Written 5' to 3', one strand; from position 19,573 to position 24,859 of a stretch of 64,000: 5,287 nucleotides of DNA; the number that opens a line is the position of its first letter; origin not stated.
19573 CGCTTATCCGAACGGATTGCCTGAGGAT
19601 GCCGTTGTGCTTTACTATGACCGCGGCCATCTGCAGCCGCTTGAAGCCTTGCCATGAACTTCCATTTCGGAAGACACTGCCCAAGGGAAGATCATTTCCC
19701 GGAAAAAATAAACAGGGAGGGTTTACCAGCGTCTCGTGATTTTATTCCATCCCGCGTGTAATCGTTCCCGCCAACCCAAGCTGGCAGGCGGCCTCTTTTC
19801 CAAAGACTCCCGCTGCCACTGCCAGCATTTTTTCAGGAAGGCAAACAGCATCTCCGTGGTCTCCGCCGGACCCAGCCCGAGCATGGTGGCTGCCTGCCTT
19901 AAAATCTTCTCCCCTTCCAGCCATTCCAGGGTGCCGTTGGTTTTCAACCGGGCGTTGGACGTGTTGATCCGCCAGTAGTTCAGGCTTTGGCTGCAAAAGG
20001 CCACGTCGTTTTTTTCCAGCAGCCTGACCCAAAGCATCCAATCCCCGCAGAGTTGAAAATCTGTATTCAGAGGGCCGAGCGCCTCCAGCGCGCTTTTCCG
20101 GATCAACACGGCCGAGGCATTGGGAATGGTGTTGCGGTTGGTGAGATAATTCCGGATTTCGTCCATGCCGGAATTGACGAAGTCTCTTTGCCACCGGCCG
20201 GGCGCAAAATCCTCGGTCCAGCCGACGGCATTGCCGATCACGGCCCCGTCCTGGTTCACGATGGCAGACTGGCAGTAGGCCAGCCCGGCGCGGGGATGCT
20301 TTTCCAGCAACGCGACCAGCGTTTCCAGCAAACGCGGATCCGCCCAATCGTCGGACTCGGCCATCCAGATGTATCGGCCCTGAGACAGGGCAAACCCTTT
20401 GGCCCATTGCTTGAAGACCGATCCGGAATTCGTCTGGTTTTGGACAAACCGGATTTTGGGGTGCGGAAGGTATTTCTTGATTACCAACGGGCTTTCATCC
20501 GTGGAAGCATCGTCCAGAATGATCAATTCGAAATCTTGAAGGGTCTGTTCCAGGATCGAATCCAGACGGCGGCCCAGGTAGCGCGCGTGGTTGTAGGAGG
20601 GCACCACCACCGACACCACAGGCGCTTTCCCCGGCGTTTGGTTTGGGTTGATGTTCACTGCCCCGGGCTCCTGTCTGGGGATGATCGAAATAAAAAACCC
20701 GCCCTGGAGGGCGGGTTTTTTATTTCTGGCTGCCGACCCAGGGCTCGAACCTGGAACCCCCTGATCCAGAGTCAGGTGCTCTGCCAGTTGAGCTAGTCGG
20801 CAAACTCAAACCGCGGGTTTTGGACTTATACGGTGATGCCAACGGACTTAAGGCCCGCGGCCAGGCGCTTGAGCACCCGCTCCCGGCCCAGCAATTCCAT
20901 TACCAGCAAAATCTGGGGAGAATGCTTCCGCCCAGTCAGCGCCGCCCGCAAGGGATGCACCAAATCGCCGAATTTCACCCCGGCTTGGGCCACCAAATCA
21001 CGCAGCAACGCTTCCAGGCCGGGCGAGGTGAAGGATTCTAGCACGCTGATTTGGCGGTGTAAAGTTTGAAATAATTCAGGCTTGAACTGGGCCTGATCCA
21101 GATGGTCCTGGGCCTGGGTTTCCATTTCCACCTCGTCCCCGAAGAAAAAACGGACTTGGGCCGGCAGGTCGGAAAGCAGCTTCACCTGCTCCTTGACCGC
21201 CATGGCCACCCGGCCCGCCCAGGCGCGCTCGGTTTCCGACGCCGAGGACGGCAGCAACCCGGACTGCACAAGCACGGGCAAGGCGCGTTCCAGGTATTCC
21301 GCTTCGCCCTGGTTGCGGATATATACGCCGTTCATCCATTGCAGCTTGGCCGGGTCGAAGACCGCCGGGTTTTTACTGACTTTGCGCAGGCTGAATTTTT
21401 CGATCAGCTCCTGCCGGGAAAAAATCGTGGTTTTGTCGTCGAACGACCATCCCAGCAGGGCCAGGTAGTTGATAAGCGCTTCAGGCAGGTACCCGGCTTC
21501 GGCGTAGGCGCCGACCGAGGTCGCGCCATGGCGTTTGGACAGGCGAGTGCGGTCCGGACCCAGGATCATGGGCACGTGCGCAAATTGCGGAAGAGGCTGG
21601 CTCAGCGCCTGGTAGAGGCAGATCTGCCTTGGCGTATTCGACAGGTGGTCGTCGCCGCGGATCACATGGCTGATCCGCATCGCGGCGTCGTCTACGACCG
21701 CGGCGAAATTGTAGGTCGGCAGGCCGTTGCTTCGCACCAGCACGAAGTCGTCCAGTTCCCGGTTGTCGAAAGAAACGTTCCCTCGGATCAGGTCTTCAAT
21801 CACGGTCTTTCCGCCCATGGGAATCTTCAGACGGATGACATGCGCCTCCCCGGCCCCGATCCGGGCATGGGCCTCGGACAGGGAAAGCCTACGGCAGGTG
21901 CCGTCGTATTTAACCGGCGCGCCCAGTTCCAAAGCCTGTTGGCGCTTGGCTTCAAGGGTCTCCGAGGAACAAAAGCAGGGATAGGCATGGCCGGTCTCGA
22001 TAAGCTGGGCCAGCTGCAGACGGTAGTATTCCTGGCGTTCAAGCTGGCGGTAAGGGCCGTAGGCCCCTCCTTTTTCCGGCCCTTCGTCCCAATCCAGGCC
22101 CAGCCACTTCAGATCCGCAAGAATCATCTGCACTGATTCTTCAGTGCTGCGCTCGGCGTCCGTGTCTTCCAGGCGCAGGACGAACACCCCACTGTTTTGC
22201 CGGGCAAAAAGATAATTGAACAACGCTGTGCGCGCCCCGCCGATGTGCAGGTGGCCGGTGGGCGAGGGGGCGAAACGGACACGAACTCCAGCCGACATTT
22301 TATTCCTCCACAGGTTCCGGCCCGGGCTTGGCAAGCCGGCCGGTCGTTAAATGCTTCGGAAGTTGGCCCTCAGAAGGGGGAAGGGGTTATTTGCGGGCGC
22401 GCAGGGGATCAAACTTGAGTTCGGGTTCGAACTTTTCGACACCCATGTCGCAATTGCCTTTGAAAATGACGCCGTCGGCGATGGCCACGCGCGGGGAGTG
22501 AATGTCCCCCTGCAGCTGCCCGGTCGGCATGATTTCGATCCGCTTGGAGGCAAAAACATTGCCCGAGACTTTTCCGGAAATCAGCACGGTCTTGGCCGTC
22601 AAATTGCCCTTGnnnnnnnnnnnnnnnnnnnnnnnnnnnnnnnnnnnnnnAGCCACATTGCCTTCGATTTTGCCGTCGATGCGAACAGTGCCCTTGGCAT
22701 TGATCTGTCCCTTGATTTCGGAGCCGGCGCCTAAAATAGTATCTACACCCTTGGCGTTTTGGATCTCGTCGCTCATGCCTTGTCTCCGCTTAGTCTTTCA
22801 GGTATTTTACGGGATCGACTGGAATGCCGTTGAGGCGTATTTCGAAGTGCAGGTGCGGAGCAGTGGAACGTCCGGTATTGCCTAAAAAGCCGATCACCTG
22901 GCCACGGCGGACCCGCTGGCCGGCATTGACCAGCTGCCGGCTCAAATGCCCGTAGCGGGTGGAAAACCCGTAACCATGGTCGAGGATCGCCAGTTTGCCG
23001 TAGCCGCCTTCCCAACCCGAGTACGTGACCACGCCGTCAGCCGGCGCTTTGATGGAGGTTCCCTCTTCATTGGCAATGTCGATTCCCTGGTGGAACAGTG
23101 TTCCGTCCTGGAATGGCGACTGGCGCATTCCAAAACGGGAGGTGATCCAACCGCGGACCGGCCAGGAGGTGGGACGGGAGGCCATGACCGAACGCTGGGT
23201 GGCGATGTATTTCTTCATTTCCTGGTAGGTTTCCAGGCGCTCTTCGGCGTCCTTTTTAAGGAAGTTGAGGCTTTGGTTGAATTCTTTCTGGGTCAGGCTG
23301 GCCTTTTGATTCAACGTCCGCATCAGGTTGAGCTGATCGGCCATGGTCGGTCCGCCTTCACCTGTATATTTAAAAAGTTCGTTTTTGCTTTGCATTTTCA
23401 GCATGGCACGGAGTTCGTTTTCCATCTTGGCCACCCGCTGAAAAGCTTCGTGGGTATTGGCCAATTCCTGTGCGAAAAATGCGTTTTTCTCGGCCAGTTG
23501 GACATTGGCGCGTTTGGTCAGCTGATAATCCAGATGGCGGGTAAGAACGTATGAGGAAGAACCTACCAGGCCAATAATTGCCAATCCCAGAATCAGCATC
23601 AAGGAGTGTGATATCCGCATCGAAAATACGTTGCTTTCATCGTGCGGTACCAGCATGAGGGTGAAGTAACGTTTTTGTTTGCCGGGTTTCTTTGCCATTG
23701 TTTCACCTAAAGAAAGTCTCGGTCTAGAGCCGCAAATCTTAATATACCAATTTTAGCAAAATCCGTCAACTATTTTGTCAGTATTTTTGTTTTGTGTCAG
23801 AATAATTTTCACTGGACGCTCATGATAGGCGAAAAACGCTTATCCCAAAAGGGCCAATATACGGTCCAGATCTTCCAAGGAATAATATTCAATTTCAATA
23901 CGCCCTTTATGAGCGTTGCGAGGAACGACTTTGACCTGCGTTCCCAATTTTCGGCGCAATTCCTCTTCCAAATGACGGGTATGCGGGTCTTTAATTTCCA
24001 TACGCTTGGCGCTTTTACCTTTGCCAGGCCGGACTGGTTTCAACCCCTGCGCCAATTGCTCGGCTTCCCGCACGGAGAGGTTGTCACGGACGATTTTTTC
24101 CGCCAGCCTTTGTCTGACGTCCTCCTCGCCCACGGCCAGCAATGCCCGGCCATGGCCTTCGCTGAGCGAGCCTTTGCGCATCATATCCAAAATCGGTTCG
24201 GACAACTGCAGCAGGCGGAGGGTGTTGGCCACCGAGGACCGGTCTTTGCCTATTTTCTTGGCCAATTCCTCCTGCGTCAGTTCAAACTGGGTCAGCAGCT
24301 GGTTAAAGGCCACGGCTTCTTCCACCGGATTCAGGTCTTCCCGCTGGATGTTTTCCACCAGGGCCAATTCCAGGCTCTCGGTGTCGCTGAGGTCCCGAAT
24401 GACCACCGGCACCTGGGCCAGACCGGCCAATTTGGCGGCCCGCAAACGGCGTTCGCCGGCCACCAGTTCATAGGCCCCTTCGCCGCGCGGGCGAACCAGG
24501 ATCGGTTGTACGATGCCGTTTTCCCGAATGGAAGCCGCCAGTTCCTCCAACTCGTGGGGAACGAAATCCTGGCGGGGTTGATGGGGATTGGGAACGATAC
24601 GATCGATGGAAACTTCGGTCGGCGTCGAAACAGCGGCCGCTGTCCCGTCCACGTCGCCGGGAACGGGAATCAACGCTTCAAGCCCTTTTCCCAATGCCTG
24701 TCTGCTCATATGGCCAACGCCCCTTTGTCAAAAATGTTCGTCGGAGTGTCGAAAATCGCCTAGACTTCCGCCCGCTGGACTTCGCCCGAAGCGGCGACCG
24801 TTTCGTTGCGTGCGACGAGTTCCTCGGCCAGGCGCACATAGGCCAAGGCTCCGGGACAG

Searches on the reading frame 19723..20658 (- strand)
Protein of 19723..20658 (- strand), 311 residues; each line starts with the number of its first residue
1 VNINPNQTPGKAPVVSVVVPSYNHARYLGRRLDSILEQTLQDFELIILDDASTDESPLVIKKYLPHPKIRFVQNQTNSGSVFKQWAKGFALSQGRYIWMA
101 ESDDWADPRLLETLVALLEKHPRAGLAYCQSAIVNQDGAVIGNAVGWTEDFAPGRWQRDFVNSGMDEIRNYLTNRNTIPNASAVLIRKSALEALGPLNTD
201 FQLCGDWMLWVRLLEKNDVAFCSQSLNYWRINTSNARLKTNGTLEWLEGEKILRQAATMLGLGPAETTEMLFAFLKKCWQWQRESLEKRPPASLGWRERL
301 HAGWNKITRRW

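Call 26: search_protein_families(library=pfam, proteins=[window:19723-20658:-], max_evalue=0.001)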
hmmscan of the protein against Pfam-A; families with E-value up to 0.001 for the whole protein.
window:19723-20658:- (311 aa): 3 families
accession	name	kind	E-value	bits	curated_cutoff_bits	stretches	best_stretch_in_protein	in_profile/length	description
PF00535.33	Glycos_transf_2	-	5.2e-27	95.3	23.3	1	16-135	1-119/168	Glycosyl transferase family 2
PF13641.12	Glyco_tranf_2_3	-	4.9e-16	59.9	27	1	14-226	2-208/230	Glycosyltransferase like family 2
PF10111.15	Glyco_tranf_2_2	-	4e-08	33.5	27.3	1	16-231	1-218/276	Glycosyltransferase like family 2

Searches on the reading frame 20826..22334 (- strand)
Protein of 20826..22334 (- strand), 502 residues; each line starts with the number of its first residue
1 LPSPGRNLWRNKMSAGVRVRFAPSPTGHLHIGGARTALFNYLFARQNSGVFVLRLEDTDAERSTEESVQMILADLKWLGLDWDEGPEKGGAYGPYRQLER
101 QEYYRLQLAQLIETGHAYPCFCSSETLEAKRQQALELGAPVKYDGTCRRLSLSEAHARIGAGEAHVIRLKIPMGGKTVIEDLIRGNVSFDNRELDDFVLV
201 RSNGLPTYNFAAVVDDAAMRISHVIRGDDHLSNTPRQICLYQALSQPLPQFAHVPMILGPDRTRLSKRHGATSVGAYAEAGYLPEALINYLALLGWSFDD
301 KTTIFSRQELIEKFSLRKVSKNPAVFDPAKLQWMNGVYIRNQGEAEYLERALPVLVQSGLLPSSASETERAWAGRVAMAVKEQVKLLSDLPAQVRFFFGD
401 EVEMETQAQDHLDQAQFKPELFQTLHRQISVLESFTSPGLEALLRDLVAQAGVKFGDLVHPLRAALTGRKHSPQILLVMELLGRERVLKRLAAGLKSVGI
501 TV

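Call 26: search_protein_families(library=pfam, proteins=[window:20826-22334:-], max_evalue=0.001)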
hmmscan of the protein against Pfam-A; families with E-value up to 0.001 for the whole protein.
window:20826-22334:- (502 aa): 2 families
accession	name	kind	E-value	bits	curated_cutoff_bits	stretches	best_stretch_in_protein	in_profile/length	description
PF00749.27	tRNA-synt_1c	-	2.6e-106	355.5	23.4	1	17-333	2-314/314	tRNA synthetases class I (E and Q), catalytic domain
PF19269.4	Anticodon_2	-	1.9e-30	106.5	23.6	1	349-494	4-140/141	Anticodon binding domain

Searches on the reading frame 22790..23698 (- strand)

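Call 26: search_protein_families(library=pfam, proteins=[window:22790-23698:-], max_evalue=0.001)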
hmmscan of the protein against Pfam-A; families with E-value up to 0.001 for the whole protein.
window:22790-23698:- (302 aa): 1 family
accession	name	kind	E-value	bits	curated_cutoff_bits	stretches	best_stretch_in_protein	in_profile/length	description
PF01551.29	Peptidase_M23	-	1.2e-38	131.6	28.7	1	202-296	2-96/96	Peptidase family M23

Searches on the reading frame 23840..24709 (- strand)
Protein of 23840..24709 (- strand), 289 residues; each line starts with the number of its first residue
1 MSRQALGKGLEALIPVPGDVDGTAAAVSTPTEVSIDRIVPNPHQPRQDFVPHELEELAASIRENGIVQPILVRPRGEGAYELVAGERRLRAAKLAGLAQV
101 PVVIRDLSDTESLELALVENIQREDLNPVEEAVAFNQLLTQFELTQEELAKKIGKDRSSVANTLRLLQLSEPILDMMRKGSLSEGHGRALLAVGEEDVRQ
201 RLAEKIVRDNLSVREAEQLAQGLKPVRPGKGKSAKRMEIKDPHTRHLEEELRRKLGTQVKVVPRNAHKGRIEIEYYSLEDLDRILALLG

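Call 26: search_protein_families(library=pfam, proteins=[window:23840-24709:-], max_evalue=0.001)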
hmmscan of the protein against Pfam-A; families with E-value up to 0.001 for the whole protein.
window:23840-24709:- (289 aa): 4 families
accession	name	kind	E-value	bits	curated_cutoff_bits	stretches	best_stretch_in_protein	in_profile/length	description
PF17762.8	HTH_ParB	-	8.1e-37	125.9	22.6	1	124-223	1-100/102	ParB HTH domain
PF02195.25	ParB_N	-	1.8e-34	118.1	26.3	1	32-122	5-95/95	ParB N-terminal domain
PF23552.2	ParB_C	-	3.7e-14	52.3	23.8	1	240-288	1-49/50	ParB dimerisation domain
PF01381.28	HTH_3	-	0.00055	20.4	23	0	138-161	4-27/55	Helix-turn-helix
